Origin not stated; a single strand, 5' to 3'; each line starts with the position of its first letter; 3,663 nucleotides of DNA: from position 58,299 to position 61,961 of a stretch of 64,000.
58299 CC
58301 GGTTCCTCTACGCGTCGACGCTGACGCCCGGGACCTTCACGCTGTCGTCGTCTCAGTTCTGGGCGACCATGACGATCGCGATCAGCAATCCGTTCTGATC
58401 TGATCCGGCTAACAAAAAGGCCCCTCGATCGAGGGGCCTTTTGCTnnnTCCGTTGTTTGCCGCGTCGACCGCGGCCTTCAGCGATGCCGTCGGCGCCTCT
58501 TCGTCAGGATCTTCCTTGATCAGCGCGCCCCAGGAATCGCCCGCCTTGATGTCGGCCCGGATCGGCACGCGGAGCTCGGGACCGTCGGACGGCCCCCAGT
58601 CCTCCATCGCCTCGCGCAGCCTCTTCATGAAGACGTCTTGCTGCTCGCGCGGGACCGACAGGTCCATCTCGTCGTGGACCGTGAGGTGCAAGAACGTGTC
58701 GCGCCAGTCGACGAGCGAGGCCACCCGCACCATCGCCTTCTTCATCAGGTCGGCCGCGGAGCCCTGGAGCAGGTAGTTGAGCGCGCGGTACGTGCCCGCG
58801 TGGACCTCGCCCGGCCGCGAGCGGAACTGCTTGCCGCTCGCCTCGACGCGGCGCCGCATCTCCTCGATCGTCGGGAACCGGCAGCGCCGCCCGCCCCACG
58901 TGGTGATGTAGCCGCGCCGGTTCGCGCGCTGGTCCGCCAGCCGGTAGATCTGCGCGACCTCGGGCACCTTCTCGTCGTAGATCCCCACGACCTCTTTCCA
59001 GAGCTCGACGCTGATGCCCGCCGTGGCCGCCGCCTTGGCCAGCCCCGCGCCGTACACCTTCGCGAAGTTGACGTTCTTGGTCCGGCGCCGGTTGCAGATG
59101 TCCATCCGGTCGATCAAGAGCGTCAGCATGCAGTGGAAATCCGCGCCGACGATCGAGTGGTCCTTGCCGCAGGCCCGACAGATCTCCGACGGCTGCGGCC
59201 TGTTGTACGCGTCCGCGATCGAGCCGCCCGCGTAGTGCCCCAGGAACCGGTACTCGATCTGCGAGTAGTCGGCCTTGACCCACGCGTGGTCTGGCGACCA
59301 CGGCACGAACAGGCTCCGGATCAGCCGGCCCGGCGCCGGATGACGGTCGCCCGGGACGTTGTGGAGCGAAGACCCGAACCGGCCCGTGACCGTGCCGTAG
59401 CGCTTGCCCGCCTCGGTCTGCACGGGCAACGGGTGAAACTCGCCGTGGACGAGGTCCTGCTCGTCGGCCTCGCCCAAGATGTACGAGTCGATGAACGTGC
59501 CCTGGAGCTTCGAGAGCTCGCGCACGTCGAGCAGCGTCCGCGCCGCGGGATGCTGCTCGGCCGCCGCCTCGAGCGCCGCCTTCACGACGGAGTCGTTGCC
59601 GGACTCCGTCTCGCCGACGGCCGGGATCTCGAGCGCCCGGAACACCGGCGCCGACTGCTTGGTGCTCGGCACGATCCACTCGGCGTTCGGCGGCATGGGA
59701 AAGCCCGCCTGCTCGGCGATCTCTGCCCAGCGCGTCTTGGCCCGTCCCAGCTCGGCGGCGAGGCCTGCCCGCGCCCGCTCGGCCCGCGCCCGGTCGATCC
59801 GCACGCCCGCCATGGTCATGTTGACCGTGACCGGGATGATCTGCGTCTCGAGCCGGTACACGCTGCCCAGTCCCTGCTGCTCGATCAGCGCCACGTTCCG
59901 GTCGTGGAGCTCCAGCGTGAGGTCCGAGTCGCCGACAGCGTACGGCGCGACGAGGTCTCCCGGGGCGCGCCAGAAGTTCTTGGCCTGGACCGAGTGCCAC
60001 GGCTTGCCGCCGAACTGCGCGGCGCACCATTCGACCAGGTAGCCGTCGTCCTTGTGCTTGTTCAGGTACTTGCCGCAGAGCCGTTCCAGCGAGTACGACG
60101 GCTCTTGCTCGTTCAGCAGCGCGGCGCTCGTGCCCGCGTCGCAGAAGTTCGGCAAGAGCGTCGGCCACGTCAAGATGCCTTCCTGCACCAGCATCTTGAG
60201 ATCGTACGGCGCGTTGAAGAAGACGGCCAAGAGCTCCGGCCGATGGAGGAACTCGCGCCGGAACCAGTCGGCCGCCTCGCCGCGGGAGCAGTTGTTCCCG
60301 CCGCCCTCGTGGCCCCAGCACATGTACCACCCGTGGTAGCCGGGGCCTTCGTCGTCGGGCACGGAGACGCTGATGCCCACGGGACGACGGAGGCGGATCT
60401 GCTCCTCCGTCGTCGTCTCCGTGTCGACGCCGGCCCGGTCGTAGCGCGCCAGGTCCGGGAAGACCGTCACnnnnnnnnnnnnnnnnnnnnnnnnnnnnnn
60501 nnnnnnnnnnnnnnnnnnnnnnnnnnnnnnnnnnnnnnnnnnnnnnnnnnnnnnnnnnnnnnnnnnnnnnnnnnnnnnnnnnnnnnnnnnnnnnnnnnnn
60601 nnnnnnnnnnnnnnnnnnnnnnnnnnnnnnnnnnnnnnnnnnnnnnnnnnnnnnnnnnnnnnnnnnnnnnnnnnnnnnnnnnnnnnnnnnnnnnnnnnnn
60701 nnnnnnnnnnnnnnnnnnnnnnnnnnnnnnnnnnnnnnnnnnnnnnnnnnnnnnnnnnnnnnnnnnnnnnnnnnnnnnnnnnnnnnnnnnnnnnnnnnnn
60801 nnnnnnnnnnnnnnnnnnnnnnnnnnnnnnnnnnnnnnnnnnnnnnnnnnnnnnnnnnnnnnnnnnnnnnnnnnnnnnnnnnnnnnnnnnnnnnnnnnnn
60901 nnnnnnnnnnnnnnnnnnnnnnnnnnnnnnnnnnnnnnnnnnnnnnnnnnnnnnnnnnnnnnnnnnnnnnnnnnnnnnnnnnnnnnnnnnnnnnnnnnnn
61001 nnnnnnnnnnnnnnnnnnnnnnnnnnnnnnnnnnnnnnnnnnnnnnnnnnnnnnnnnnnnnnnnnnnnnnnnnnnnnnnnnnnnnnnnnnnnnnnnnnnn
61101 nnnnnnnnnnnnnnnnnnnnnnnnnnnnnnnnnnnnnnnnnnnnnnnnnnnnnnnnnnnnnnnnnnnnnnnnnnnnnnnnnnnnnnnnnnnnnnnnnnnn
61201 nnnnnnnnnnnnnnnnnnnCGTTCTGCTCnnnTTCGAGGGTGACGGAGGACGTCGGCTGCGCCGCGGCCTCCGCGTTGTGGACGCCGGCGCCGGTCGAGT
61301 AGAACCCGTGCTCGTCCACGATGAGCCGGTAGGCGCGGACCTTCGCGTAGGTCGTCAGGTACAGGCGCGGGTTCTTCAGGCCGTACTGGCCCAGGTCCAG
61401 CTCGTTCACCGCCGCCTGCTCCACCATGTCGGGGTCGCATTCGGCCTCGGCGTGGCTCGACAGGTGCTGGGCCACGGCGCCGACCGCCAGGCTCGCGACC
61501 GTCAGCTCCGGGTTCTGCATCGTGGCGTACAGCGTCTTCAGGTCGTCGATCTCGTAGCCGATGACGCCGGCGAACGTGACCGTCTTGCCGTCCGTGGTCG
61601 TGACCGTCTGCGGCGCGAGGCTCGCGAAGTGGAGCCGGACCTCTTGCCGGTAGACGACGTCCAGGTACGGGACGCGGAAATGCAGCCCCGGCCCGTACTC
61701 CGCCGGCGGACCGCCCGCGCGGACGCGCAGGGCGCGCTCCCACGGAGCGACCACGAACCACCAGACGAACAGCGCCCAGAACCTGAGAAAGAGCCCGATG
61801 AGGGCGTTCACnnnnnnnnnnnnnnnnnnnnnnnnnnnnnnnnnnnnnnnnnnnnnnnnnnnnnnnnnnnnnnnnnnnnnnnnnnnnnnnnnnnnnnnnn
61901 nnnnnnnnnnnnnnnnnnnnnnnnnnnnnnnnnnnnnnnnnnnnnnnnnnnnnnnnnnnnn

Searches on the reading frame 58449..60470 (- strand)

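Call 47: search_protein_families(library=pfam, proteins=[window:58449-60470:-], max_evalue=0.01)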
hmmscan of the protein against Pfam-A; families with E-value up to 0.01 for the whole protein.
window:58449-60470:- (674 aa): 2 families
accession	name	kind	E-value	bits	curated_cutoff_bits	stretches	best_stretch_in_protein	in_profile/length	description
PF00476.26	DNA_pol_A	-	1.1e-53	183.1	34.3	1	266-648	31-380/381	DNA polymerase family A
PF01612.26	DNA_pol_A_exo1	-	1.6e-05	25.2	23.6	1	14-190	24-166/173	3'-5' exonuclease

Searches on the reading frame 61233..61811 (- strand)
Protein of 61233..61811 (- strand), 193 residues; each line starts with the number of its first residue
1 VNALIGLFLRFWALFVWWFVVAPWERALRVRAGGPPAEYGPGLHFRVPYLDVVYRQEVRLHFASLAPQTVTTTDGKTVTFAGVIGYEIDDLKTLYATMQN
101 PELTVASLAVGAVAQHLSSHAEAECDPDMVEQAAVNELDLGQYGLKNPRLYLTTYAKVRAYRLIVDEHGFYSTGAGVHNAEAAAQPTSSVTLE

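Call 58: search_protein_families(library=pfam, proteins=[window:61233-61811:-], max_evalue=0.1)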
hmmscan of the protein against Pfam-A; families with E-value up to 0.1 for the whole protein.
window:61233-61811:- (193 aa): 1 family
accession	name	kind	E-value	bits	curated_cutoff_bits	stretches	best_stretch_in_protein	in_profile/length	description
PF01145.31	Band_7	-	1.5e-13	51.6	23.6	1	20-120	2-106/176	SPFH domain / Band 7 family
